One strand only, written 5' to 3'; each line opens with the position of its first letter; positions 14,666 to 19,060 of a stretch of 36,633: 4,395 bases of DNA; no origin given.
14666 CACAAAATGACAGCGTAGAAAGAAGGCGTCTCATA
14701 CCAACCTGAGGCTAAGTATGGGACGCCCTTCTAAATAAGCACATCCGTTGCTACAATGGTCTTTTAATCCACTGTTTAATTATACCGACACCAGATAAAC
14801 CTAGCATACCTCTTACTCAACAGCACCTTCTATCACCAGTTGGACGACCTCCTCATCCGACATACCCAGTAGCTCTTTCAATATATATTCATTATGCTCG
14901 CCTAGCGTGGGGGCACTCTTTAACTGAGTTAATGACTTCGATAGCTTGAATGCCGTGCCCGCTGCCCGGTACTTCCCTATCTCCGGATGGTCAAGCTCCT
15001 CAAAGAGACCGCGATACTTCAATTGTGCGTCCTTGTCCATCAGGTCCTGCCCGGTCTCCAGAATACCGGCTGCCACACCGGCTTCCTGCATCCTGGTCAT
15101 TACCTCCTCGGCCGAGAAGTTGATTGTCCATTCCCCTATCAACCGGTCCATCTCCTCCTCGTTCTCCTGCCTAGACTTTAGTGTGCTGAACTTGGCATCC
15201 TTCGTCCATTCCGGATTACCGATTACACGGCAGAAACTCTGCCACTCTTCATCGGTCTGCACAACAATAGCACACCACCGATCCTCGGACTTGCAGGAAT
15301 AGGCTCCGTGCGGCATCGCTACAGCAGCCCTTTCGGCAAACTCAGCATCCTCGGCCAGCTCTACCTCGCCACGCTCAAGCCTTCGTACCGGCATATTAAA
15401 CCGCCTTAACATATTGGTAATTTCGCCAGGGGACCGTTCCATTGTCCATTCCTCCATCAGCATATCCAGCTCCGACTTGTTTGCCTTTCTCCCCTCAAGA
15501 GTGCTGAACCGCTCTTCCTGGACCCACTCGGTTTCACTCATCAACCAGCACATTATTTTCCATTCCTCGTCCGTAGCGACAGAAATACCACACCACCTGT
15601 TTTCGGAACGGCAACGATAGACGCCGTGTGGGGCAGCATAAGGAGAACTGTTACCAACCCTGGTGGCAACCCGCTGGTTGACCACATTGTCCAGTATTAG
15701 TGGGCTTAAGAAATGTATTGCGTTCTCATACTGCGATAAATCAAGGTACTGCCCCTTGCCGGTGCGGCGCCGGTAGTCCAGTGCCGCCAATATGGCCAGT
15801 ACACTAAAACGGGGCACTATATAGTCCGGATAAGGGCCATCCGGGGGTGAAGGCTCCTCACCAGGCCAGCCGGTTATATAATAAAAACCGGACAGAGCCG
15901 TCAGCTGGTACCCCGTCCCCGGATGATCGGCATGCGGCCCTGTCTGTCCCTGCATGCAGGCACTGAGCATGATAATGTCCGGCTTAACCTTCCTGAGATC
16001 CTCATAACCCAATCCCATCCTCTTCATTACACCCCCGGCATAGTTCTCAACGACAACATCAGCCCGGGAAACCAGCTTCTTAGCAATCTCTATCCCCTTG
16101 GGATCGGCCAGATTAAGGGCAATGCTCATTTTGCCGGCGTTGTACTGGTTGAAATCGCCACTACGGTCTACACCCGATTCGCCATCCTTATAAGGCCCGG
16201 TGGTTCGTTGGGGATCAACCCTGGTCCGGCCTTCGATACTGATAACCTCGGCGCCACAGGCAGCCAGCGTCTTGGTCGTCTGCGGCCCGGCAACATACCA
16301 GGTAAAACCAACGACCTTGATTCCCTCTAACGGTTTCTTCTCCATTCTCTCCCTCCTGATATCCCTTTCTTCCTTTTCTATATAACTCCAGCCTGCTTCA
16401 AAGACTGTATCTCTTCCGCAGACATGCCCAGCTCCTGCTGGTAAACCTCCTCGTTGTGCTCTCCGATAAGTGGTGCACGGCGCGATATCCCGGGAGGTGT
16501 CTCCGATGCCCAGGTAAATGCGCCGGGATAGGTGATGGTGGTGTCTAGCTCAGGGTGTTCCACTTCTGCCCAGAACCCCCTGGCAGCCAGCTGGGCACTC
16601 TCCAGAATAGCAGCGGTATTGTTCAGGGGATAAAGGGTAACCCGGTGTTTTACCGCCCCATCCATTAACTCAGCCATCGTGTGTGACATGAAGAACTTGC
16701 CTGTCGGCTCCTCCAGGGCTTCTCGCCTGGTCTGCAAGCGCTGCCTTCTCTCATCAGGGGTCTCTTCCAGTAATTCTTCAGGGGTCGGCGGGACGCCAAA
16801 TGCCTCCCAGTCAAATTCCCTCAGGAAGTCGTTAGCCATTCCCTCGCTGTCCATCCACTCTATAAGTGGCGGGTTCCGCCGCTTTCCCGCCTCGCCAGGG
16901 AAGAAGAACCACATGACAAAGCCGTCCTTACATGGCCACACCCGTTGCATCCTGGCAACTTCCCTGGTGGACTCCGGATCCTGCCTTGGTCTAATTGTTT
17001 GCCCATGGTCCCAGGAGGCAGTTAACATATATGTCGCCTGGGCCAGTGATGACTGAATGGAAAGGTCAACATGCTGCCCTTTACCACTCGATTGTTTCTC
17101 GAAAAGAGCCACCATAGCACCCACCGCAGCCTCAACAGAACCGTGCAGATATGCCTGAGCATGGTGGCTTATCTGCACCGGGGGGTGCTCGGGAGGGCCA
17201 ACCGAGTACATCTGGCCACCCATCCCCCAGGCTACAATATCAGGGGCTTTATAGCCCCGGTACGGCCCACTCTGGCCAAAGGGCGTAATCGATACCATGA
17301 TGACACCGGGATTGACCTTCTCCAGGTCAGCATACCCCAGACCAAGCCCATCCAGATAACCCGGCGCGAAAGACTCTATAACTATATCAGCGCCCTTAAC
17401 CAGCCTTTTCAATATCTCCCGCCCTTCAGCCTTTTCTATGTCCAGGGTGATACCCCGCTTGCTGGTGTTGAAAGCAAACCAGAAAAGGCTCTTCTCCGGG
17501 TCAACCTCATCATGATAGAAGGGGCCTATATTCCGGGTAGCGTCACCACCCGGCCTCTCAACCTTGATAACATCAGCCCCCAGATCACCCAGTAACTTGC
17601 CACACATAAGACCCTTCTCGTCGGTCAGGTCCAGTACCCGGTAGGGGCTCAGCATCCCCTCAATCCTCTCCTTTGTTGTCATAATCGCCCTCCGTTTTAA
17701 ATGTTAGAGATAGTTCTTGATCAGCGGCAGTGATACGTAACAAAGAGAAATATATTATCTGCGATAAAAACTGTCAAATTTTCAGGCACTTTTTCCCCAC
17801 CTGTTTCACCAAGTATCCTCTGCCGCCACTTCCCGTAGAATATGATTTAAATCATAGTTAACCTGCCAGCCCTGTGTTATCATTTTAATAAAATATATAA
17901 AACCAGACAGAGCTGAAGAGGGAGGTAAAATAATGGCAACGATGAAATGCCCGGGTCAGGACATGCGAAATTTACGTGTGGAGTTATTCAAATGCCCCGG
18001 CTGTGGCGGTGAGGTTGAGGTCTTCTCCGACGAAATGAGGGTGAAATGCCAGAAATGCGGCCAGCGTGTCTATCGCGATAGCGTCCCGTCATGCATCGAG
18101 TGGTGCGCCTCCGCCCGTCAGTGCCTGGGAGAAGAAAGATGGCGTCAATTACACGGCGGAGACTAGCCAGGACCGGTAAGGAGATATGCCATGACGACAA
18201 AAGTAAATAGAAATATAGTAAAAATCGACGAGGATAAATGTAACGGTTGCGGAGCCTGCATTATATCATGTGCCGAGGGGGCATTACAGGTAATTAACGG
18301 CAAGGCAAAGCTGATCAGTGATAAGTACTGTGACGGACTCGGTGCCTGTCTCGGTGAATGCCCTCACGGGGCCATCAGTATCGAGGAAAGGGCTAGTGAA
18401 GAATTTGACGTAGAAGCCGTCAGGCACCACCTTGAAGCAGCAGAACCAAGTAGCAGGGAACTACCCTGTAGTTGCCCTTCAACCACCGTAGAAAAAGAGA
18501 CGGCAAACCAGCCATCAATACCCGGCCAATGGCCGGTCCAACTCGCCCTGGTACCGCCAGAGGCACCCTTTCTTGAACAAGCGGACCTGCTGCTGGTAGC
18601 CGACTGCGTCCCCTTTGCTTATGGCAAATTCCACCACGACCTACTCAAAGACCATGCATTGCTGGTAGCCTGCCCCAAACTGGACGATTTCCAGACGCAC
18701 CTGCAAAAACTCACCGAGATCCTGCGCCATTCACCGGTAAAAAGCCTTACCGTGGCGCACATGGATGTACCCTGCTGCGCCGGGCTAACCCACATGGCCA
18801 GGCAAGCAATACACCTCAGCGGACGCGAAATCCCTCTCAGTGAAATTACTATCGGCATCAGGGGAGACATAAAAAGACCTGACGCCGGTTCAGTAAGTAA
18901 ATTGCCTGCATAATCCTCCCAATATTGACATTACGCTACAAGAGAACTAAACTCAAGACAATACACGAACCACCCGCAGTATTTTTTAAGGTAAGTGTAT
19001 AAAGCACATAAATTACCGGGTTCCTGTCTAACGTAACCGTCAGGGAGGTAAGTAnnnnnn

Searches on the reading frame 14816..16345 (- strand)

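Call 36: search_protein_families(library=pfam, proteins=[window:14816-16345:-], max_evalue=0.00001)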
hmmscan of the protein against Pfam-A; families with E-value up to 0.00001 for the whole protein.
window:14816-16345:- (510 aa): 1 family
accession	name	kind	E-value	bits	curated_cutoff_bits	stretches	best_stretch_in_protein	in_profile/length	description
PF02515.22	CoA_transf_3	-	1.4e-120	403.3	23.3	2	6-341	1-328/366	CoA-transferase family III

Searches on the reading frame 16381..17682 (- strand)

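Call 36: search_protein_families(library=pfam, proteins=[window:16381-17682:-], max_evalue=0.00001)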
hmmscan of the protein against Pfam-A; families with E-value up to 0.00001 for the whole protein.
window:16381-17682:- (434 aa): 1 family
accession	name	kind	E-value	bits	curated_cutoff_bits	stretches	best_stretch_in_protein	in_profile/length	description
PF02515.22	CoA_transf_3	-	1.4e-78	265.1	23.3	2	13-257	3-241/366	CoA-transferase family III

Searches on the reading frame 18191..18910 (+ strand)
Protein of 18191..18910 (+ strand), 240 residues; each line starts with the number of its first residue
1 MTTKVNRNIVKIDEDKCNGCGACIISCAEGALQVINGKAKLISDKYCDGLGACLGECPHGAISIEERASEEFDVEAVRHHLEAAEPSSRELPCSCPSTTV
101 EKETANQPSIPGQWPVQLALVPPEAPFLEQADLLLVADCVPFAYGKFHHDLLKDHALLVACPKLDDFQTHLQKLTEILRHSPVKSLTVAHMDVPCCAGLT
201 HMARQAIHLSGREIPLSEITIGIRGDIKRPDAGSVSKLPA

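Call 36: search_protein_families(library=pfam, proteins=[window:18191-18910:+], max_evalue=0.00001)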
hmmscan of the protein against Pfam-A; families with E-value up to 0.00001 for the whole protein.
window:18191-18910:+ (240 aa): 5 families
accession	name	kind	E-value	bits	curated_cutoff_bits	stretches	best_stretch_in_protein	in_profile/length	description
PF12837.12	Fer4_6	-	2.8e-08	33.8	25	1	9-32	1-24/24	4Fe-4S binding domain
PF00037.32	Fer4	-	2.9e-08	33.7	21.1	0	10-31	1-22/24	4Fe-4S binding domain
PF12838.12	Fer4_7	-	5.1e-08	33.7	27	0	16-61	1-52/52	4Fe-4S dicluster domain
PF14697.11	Fer4_21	-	8.9e-08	32.6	35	1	11-63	2-58/59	4Fe-4S dicluster domain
PF13237.11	Fer4_10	-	9.2e-08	32.3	25.5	1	10-58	2-53/53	4Fe-4S dicluster domain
